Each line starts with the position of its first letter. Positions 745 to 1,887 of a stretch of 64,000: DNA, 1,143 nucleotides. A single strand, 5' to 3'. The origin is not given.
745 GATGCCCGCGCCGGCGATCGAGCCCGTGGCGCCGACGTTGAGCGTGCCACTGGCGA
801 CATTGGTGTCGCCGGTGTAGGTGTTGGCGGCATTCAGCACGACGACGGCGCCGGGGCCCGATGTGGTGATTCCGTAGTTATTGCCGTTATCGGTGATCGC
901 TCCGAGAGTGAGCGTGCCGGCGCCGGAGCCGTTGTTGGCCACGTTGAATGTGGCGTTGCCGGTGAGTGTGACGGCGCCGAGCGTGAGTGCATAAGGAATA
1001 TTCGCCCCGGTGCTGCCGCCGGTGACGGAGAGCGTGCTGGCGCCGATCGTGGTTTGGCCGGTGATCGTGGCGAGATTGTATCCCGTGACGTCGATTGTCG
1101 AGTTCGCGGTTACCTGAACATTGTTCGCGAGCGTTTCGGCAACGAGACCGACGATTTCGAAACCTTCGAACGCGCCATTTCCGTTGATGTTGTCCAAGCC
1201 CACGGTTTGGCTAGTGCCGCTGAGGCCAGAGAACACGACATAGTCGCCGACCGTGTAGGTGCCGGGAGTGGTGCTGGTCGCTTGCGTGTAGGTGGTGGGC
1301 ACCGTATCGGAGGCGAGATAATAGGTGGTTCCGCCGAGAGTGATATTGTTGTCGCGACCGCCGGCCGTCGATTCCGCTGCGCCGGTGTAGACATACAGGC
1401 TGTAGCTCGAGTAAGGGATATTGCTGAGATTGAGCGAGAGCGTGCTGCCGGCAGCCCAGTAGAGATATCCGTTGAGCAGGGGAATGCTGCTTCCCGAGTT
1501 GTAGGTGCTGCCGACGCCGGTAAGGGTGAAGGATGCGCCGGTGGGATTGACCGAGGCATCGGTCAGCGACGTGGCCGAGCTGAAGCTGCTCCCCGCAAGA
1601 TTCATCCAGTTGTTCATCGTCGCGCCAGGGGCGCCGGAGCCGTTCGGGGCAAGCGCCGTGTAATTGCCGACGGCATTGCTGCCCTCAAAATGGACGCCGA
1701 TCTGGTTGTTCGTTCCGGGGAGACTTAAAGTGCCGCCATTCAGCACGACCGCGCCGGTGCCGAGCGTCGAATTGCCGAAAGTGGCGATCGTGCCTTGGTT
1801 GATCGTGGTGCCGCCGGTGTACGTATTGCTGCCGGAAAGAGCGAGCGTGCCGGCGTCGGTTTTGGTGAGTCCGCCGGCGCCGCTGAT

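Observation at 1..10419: Giant (>3470 aa within window) PATR/beta-helix surface protein running off the window edge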

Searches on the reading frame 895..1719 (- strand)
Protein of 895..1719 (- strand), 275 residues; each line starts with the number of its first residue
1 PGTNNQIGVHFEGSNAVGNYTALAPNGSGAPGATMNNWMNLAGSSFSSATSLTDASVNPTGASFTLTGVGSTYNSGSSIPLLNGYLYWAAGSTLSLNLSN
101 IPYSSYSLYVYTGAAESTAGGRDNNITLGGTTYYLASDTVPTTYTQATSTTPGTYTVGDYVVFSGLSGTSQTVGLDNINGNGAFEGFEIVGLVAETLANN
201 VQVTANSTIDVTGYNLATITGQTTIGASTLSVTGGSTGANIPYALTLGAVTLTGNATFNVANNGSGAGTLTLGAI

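Call 46: find_related_loci(query=A3, collection=genome_contigs, flank=10000)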
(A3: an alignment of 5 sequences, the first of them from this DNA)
Query A3 (275 aa) in genome_contigs; peptide patterns used: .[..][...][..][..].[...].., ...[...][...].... (x = any residue, [..] = any of these).
131 stretches matched a pattern; 14 encode a relative of the query (tblastn E <= 1e-3); 14 distinct loci.
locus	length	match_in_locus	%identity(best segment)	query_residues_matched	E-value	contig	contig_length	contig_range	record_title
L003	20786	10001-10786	50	5-275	3e-53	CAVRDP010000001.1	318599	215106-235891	MAG: uncultured Planctomycetia bacterium isolate MFD01231.bin.2.30 genome assembly, contig: contig_10471, whole genome s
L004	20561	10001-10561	56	1-190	7e-52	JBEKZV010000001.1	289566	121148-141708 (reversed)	MAG: Thermoguttaceae bacterium isolate SPRUCE 78 SPRUCE_78_1, whole genome shotgun sequence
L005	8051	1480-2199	47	35-275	4e-46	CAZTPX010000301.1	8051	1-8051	MAG TPA_asm: uncultured Planctomycetaceae bacterium isolate binchicken_co3_229 genome assembly, contig: NODE_29312_lengt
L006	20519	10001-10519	44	7-190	5e-27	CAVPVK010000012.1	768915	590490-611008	MAG: uncultured Planctomycetia bacterium isolate MFD00082.bin.2.49 genome assembly, contig: contig_3403, whole genome sh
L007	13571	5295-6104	50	1-252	3e-59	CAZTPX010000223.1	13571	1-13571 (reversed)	MAG TPA_asm: uncultured Planctomycetaceae bacterium isolate binchicken_co3_229 genome assembly, contig: NODE_14685_lengt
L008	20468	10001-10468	36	7-173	2e-22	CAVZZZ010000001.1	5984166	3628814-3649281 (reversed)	MAG: uncultured Planctomycetia bacterium isolate MFD01633.bin.2.50 genome assembly, contig: contig_1554, whole genome sh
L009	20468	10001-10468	35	7-173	2e-21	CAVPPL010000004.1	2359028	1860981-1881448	MAG: uncultured Planctomycetia bacterium isolate MFD00008.bin.3.132 genome assembly, contig: contig_19889, whole genome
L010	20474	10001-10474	37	7-175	8e-21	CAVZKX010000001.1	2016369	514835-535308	MAG: uncultured Planctomycetia bacterium isolate MFD06714.bin.2.99 genome assembly, contig: contig_15319, whole genome s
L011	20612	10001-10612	33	7-209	2e-16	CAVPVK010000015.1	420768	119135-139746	MAG: uncultured Planctomycetia bacterium isolate MFD00082.bin.2.49 genome assembly, contig: contig_8241, whole genome sh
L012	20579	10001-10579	32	1-192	6e-16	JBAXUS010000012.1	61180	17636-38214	MAG: Planctomycetota bacterium isolate ELA667 MAG667_12, whole genome shotgun sequence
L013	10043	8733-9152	35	6-159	5e-11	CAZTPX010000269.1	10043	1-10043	MAG TPA_asm: uncultured Planctomycetaceae bacterium isolate binchicken_co3_229 genome assembly, contig: NODE_21926_lengt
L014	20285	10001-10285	36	95-197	2e-7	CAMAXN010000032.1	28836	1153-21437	MAG: Prosthecobacter debontii isolate MH-09jul19-104 genome assembly, contig: MH-09jul19-C3420, whole genome shotgun seq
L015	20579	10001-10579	29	8-198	4e-6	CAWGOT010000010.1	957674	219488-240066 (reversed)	MAG: uncultured Planctomycetia bacterium isolate MFD05580.bin.2.48 genome assembly, contig: contig_30072, whole genome s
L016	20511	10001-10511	37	30-190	2e-5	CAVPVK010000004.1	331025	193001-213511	MAG: uncultured Planctomycetia bacterium isolate MFD00082.bin.2.49 genome assembly, contig: contig_1255, whole genome sh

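Call 79: search_protein_families(library=pfam, proteins=[L003:9764-11722:+, L004:6092-11671:+, L005:40-6342:+, L007:1848-6992:+, L011:9209-11155:+, L015:8222-13234:+], max_evalue=0.01)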
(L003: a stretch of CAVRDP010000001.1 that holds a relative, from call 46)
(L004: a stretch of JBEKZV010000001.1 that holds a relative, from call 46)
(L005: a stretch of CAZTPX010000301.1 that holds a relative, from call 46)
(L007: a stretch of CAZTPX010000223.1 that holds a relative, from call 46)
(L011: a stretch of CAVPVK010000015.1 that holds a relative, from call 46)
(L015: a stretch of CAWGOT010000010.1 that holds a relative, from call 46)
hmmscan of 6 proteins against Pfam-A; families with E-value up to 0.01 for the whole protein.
L003:9764-11722:+ (653 aa): 2 families
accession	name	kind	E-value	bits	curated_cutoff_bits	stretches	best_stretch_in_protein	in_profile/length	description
PF12951.13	PATR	-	6.1e-11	42.6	27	1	459-488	1-30/30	Passenger-associated-transport-repeat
PF07589.16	PEP-CTERM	-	6.5e-05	23.3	20.7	1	626-643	2-20/24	PEP-CTERM motif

L004:6092-11671:+ (1860 aa): 3 families
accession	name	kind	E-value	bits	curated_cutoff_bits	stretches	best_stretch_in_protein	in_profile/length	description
PF12951.13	PATR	-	2.5e-53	178.2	27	9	1644-1673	1-30/30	Passenger-associated-transport-repeat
PF13229.12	Beta_helix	-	1.2e-08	35.2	25.9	1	277-424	2-138/158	Right handed beta helix region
PF07589.16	PEP-CTERM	-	2.9e-05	24.4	20.7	1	1832-1856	1-24/24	PEP-CTERM motif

L005:40-6342:+ (2101 aa): 2 families
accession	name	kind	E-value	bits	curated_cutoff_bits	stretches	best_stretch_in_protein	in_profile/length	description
PF12951.13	PATR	-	2e-114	373.6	27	16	265-294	1-30/30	Passenger-associated-transport-repeat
PF07589.16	PEP-CTERM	-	0.0042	17.6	20.7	0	2060-2084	1-23/24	PEP-CTERM motif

L007:1848-6992:+ (1715 aa): 10 families
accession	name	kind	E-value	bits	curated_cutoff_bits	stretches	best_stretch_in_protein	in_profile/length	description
PF12951.13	PATR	-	3.9e-31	107.2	27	5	475-504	1-30/30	Passenger-associated-transport-repeat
PF24681.1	Kelch_KLHDC2_KLHL20_DRC7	-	3.4e-29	102.2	50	3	231-380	8-175/221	KLHDC2/KLHL20/DRC7 Kelch-repeats domain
PF01344.31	Kelch_1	-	4.7e-28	96.8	20.1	4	267-308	1-42/46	Kelch motif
PF13964.12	Kelch_6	-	5.3e-24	83.8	25.3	3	314-353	2-42/50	Kelch motif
PF13418.12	Kelch_4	-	7.2e-21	74.3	21.6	2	180-216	7-44/49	Galactose oxidase, central domain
PF24981.1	Beta-prop_ATRN-LZTR1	-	2.7e-15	56.9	50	2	145-382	3-284/289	Attractin/LZTR1 beta-propeller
PF25210.1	Kelch_FKB95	-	1.3e-14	55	70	2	272-359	37-128/268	FKB95, Kelch-repeats domain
PF13415.12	Kelch_3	-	2.7e-13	50.1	22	1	277-321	1-47/48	Galactose oxidase, central domain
PF07646.21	Kelch_2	-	2.1e-10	40.5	21.3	0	179-215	6-43/48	Kelch motif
PF07589.16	PEP-CTERM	-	1.8e-08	34.6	20.7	2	642-665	2-24/24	PEP-CTERM motif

L011:9209-11155:+ (649 aa): 2 families
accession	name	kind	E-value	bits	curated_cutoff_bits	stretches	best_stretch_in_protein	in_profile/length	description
PF12951.13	PATR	-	2.3e-24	85.5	27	3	229-258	1-30/30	Passenger-associated-transport-repeat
PF07589.16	PEP-CTERM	-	7.7e-07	29.4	20.7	1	620-645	1-24/24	PEP-CTERM motif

L015:8222-13234:+ (1671 aa): 2 families
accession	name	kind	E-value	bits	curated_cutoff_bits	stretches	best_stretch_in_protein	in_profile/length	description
PF12951.13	PATR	-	6.8e-48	160.8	27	8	1548-1573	5-30/30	Passenger-associated-transport-repeat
PF07589.16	PEP-CTERM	-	2.2e-05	24.8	20.7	1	1624-1650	1-24/24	PEP-CTERM motif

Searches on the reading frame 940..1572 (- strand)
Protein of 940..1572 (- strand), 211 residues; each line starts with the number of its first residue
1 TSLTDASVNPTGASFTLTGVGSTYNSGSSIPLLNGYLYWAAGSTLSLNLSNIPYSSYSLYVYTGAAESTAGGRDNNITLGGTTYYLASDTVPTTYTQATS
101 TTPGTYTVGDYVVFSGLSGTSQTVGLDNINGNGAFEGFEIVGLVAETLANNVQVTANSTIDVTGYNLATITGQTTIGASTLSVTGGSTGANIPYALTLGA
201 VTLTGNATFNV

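Call 20: find_homologous_proteins(query=window:940-1572:-)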
Query window:940-1572:- (211 aa): 11 proteins with E <= 0.001 among 3399 candidates.
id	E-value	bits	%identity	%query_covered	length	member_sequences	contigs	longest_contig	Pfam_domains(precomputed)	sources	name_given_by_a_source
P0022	1.8e-40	157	56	79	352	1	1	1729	PF12951.14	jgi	-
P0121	4.4e-30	123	45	80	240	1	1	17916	-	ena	-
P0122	4.2e-11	61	66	30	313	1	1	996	PF07589.17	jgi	jgi:PEP-CTERM motif-containing protein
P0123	4.9e-9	54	46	46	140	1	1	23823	-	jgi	jgi:hypothetical protein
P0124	3.6e-7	48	69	27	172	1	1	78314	-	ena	-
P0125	3.3e-6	45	42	49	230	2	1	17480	-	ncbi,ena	-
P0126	1.5e-5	43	41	55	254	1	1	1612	-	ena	-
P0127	5.3e-5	41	41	51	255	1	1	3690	-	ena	-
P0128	7.8e-5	41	43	47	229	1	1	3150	-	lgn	-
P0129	1.3e-4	40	40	64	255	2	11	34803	-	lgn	-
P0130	1.4e-4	40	48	21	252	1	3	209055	-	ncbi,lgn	ncbi:hypothetical protein BH09VER1_BH09VER1_27980 [soil metagenome]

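Call 71: search_protein_families(library=pfam, proteins=[P0125, P0126, P0127, P0128, P0130, P0122], max_evalue=0.1)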
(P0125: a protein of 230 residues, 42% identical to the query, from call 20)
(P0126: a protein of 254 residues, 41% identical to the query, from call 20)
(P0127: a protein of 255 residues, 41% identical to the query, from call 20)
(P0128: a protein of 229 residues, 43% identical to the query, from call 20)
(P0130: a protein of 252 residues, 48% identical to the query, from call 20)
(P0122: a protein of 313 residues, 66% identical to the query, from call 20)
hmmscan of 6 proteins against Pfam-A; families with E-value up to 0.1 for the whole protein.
P0125 (230 aa): 1 family
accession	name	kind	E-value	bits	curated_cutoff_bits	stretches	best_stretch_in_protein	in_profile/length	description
PF07589.16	PEP-CTERM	-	0.0012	19.3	20.7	1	201-225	1-24/24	PEP-CTERM motif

P0126 (254 aa): 1 family
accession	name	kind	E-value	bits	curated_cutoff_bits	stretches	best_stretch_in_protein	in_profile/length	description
PF07589.16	PEP-CTERM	-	0.0055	17.2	20.7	1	226-251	1-24/24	PEP-CTERM motif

P0127 (255 aa): 1 family
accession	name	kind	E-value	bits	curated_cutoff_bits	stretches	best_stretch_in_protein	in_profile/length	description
PF07589.16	PEP-CTERM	-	0.00086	19.8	20.7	1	228-250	1-24/24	PEP-CTERM motif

P0128 (229 aa): 1 family
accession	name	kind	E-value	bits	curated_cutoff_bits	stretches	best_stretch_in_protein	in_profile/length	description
PF07589.16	PEP-CTERM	-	7.9e-05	23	20.7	1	202-224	1-24/24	PEP-CTERM motif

P0130 (252 aa): 1 family
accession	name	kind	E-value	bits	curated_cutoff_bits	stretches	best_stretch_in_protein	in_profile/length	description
PF07589.16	PEP-CTERM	-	0.00083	19.8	20.7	1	225-247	2-24/24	PEP-CTERM motif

P0122 (313 aa): 1 family
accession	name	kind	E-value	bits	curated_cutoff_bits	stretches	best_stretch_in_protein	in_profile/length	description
PF07589.16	PEP-CTERM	-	4.7e-06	26.9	20.7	1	282-306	1-24/24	PEP-CTERM motif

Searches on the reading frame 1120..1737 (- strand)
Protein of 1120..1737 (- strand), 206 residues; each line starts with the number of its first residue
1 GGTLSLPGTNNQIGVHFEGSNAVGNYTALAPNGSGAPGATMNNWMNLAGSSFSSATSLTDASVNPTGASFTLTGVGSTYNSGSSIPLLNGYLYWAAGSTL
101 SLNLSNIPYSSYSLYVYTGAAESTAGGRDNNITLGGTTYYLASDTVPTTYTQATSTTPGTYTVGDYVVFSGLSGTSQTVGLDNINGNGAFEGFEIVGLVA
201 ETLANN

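Call 37: predict_structure(alignment_id=A2)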
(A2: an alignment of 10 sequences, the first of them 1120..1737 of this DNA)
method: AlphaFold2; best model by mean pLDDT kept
length: 206 residues; sequences in the alignment: 10
mean_pLDDT: 69.0   pTM: 0.74
mean pLDDT of the five models: 69.0, 68.5, 67.4, 66.6, 61.3
residues with pLDDT >= 90: 46; 70-90: 70; 50-70: 33; < 50: 57
segments of 3 or more residues with pLDDT < 50: 1-9, 19-48, 79-89, 202-206
pLDDT, mean of each block of 10 residues (from residue 1): 40 67 41 33 41 71 79 66 39 77 91 85 62 95 72 91 89 95 82 79 42
secondary structure, 60 per line:
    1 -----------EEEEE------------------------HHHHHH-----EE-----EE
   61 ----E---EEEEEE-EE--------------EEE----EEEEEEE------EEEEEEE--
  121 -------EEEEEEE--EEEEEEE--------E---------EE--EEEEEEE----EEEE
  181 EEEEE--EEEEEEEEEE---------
elements in order: E12-16 H41-46 E69-74 E92-94 E99-105 E112-118 E128-134 E137-143 E166-172 E177-185 E188-197
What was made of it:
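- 1144..1701 (-): Non-PATR insert domain (aa 2907-3092), a beta-sandwich weakly like CBM6/35/22 jelly rolls. It matches no Pfam family. AlphaFold model pTM 0.74, pLDDT 69 (call 37).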

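Call 39: fold_search(model_id=the predicted structure, library=pdb)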
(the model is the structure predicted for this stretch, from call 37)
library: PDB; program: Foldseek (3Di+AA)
matches with E <= 10: 1624; with E <= 0.001: 16
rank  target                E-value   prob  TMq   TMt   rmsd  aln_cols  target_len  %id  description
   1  7c7d_A                1.1e-04  1.00  0.36  0.16  11.0       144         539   15  Crystal structure of the catalytic unit of thermostable GH87 alpha-1,3-glucanase from Streptomyces thermodiastaticus s (released 2020-11-11)
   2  5by3                  3.4e-04  1.00  0.35  0.11   7.2       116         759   10  A novel family GH115 4-O-Methyl-alpha-glucuronidase, BtGH115A, with specificity for decorated arabinogalactans (released 2015-07-22)
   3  2w1w_A                3.4e-04  1.00  0.37  0.53   6.6       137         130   17  Native structure of a family 35 carbohydrate binding module from Clostridium thermocellum (released 2009-01-20)
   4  8hhe_A                3.6e-04  1.00  0.36  0.13   9.0       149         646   12  Crystal structure of Cry5B from Bacillus thuringiensis at 4.5 A resolution (released 2022-12-07)
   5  4d8m                  4.5e-04  1.00  0.34  0.14   9.2       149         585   13  Crystal structure of Bacillus thuringiensis Cry5B nematocidal toxin (released 2012-12-19)
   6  3wno_A                4.8e-04  1.00  0.32  0.11   7.8       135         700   16  D308A mutant of Bacillus circulans T-3040 cycloisomaltooligosaccharide glucanotransferase complexed with cycloisomalto (released 2014-02-05)
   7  4ary_B                4.8e-04  0.99  0.31  0.13   9.9       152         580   17  Lepidopteran-specific toxin Cry1Ac in complex with receptor specificity determinant GalNAc (released 2013-05-15)
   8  6qep                  5.7e-04  1.00  0.36  0.07   8.2       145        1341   21  EngBF DARPin Fusion 4b H14 (released 2019-11-06)
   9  8hhe_B                5.7e-04  1.00  0.33  0.12  10.3       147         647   12  Crystal structure of Cry5B from Bacillus thuringiensis at 4.5 A resolution (released 2022-12-07)
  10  2w1w_B                6.3e-04  1.00  0.36  0.51   6.7       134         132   19  Native structure of a family 35 carbohydrate binding module from Clostridium thermocellum (released 2009-01-20)
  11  6qfo                  7.5e-04  1.00  0.34  0.07   9.4       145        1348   20  EngBF DARPin Fusion 9b 3G124 (released 2019-11-06)
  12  9h9a                  7.5e-04  1.00  0.35  0.08  11.0       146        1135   14  native structure of the full-length pesticidal protein Cry8Ba2, from crystals formed in vivo (form 1) (released 2025-12-03)
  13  9bto_A                7.9e-04  0.97  0.27  0.19   9.9       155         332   15  Influenza hemagglutinin B/Maryland/2016 glycoprotein (released 2025-04-30)
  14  6ueh                  8.9e-04  1.00  0.31  0.15   6.3       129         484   16  Crystal structure of a ruminal GH26 endo-beta-1,4-mannanase (released 2020-03-11)
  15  4w8j                  9.4e-04  0.99  0.32  0.08   9.8       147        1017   18  Structure of the full-length insecticidal protein Cry1Ac reveals intriguing details of toxin packaging into in vivo form (released 2014-09-17)
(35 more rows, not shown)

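Call 71: search_protein_families(library=pfam, proteins=[window:1120-1737:-], max_evalue=0.1)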
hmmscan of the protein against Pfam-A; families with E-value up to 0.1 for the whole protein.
window:1120-1737:- (206 aa): 0 families
